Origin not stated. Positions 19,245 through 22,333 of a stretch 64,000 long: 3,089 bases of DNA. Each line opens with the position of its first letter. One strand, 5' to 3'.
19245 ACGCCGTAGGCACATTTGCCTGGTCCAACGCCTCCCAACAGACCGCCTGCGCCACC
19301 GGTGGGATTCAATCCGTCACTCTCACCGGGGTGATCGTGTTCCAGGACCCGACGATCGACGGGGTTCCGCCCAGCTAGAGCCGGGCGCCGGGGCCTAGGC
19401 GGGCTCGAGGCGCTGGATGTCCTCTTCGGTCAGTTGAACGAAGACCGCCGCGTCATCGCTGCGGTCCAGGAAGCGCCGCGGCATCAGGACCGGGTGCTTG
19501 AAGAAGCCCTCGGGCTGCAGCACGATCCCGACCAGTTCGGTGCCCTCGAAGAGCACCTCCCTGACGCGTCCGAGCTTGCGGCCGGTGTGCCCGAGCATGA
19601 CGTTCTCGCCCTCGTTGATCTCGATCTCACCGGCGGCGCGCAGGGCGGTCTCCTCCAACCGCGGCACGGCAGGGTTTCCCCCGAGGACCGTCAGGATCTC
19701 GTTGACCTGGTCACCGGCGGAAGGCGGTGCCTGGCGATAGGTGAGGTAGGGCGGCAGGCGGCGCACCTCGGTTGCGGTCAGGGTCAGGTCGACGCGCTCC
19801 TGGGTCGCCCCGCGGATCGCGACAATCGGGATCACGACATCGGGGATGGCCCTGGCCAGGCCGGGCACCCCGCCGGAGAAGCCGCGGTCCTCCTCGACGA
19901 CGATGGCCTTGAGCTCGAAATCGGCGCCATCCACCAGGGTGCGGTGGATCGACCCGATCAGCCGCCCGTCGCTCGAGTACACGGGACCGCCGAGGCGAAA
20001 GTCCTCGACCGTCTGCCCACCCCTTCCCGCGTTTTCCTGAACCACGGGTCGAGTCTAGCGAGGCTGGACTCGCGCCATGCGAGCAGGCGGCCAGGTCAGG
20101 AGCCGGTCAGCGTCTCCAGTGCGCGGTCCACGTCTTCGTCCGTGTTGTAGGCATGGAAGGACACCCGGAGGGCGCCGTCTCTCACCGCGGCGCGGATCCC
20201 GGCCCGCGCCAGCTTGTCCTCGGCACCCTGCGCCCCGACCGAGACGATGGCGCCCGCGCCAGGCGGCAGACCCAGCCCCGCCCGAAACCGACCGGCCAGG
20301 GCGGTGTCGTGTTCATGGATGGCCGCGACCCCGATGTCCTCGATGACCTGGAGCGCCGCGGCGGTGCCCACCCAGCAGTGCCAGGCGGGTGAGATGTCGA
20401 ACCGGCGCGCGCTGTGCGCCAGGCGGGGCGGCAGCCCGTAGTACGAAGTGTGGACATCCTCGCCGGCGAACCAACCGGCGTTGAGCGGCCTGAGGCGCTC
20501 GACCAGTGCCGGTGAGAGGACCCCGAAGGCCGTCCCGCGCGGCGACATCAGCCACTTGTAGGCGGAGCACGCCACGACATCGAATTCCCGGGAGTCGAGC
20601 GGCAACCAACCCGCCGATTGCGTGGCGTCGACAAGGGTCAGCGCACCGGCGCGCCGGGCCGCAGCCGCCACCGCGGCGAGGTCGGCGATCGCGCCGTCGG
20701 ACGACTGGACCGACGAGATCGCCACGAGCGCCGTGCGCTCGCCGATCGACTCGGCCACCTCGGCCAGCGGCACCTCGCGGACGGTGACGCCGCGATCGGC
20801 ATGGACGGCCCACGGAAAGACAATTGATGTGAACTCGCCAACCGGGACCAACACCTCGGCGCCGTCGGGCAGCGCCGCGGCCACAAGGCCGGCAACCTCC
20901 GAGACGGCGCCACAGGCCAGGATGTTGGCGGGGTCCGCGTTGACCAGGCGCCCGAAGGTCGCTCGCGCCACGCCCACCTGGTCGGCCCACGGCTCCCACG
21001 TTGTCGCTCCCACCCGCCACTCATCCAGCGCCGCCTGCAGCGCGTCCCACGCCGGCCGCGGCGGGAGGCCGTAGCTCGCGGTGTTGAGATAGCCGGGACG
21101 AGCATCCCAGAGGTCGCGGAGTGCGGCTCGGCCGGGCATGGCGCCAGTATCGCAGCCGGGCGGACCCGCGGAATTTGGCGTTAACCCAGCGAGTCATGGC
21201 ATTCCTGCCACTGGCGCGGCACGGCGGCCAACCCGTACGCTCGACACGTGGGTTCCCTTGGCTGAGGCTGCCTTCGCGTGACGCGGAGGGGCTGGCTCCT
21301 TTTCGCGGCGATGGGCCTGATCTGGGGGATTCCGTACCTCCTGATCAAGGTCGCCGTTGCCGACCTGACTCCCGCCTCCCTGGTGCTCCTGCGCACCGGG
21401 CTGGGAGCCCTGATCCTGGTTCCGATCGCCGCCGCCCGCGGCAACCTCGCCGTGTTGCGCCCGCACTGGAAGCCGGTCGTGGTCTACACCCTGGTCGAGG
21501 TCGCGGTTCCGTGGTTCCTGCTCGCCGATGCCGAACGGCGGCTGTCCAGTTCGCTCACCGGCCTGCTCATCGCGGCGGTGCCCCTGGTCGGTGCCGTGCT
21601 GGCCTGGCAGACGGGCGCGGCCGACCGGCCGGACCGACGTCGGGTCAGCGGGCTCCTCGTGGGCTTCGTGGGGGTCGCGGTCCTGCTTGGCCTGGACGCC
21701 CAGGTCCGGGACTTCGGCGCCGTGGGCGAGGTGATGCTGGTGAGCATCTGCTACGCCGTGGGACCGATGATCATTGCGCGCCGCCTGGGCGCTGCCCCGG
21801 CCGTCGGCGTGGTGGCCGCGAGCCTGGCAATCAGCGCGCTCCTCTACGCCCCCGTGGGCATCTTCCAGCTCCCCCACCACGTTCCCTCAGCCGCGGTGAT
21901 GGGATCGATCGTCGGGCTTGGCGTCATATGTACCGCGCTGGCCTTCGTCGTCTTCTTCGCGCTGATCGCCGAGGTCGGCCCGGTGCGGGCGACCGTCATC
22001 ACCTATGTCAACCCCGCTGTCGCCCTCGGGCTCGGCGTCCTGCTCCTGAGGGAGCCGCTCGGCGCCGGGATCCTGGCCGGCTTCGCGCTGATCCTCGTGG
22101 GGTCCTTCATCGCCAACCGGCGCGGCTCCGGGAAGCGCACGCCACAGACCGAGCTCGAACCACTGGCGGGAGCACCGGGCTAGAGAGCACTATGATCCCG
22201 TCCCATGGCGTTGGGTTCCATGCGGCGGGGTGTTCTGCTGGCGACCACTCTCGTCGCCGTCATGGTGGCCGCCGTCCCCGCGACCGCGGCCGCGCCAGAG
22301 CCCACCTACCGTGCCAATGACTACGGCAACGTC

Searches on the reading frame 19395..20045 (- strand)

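Call 78: search_protein_families(library=pfam, proteins=[window:19395-20045:-], max_evalue=0.001)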
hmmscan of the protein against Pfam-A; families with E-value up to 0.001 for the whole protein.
window:19395-20045:- (216 aa): 1 family
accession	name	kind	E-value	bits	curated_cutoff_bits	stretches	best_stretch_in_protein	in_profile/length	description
PF05239.21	PRC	-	4e-08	33.6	21.2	0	19-75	11-58/78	PRC-barrel domain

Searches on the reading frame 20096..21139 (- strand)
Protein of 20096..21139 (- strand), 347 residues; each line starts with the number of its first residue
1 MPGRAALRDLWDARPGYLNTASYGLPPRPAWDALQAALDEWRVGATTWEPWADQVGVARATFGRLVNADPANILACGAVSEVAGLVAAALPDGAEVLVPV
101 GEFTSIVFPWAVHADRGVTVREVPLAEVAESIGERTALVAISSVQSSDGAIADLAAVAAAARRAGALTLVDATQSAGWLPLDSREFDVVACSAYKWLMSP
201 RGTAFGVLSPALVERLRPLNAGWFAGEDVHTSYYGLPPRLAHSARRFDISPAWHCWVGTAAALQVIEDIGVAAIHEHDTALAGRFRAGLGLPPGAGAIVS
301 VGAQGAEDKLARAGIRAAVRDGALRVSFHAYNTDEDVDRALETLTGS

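Call 14: search_protein_families(library=pfam, proteins=[window:20096-21139:-], max_evalue=0.001)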
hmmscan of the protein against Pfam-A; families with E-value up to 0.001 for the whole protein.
window:20096-21139:- (347 aa): 3 families
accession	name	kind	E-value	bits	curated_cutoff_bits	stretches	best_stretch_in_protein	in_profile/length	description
PF00266.25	Aminotran_5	-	1.1e-31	110.6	21.5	1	54-289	44-291/371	Aminotransferase class-V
PF01053.26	Cys_Met_Meta_PP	-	4.6e-07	29.2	27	1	65-207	64-210/381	Cys/Met metabolism PLP-dependent enzyme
PF00155.27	Aminotran_1_2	-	0.00098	18.8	19.7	0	66-172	61-186/361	Aminotransferase class I and II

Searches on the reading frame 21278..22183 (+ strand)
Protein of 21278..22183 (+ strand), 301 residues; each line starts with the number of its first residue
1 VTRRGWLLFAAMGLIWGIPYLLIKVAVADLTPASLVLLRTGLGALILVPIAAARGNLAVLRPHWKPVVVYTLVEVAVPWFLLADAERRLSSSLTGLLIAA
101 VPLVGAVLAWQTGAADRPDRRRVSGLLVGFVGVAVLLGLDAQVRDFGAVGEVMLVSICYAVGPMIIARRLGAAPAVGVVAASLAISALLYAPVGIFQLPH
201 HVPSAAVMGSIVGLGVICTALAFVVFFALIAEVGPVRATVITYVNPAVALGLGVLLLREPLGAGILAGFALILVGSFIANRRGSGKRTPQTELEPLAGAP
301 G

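Call 14: search_protein_families(library=pfam, proteins=[window:21278-22183:+], max_evalue=0.001)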
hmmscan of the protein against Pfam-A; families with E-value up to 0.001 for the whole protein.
window:21278-22183:+ (301 aa): 1 family
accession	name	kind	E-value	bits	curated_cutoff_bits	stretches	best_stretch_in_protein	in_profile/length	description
PF00892.27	EamA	-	4.9e-31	108.2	28.2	2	4-137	2-134/135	EamA-like transporter family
